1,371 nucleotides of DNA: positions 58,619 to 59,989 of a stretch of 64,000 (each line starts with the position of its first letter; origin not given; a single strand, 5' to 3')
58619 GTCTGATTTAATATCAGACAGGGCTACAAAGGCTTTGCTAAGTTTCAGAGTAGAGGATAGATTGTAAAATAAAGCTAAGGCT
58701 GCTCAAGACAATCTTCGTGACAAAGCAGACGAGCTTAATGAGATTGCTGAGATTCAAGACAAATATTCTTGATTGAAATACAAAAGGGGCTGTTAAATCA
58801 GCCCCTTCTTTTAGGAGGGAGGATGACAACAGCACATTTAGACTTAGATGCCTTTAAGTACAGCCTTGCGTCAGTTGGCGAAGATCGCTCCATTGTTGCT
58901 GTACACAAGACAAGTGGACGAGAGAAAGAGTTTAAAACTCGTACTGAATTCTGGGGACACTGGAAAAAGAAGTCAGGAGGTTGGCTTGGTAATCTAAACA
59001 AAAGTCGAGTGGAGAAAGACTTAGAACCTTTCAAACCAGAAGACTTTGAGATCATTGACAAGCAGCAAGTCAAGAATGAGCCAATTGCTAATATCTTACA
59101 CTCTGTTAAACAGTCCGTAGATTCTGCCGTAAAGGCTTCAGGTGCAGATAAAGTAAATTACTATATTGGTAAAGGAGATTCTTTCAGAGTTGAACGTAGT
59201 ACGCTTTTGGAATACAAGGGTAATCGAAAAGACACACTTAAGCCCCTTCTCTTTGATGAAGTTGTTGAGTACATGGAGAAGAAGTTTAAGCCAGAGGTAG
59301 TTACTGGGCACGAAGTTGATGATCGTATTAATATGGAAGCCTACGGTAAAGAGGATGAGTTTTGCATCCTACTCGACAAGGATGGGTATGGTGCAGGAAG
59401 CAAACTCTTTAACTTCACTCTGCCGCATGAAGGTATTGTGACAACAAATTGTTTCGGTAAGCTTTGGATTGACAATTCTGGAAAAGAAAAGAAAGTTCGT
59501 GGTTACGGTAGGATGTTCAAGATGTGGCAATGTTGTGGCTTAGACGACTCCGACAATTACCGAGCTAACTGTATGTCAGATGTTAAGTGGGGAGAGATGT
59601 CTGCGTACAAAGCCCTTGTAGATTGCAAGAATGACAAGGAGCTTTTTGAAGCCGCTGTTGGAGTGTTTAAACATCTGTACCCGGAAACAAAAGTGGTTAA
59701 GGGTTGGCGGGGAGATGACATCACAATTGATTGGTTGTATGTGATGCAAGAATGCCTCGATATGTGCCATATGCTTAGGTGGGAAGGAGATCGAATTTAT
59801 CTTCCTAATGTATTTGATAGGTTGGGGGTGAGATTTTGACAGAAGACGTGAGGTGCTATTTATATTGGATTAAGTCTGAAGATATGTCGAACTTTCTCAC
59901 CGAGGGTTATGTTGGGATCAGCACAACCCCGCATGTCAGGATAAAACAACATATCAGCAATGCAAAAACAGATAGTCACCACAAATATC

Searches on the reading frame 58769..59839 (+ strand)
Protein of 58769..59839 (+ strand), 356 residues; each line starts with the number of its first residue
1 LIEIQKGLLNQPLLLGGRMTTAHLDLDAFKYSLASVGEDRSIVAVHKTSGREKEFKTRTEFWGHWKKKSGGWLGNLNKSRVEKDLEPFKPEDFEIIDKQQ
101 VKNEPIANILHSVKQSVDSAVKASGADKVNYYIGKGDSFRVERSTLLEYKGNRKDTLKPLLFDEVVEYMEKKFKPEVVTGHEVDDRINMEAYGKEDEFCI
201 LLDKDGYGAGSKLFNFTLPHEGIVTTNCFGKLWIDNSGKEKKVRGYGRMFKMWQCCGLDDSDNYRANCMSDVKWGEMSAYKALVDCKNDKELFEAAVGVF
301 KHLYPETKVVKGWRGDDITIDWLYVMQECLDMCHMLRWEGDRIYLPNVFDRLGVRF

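Call 74: search_protein_families(library=phrogs, proteins=[window:58769-59839:+], max_evalue=0.00001)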
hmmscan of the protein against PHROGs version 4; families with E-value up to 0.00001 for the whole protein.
window:58769-59839:+ (356 aa): 1 family
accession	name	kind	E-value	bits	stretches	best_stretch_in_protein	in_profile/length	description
phrog_107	-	DNA, RNA and nucleotide metabolism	5.3e-42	145.6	1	19-348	119-372/542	exonuclease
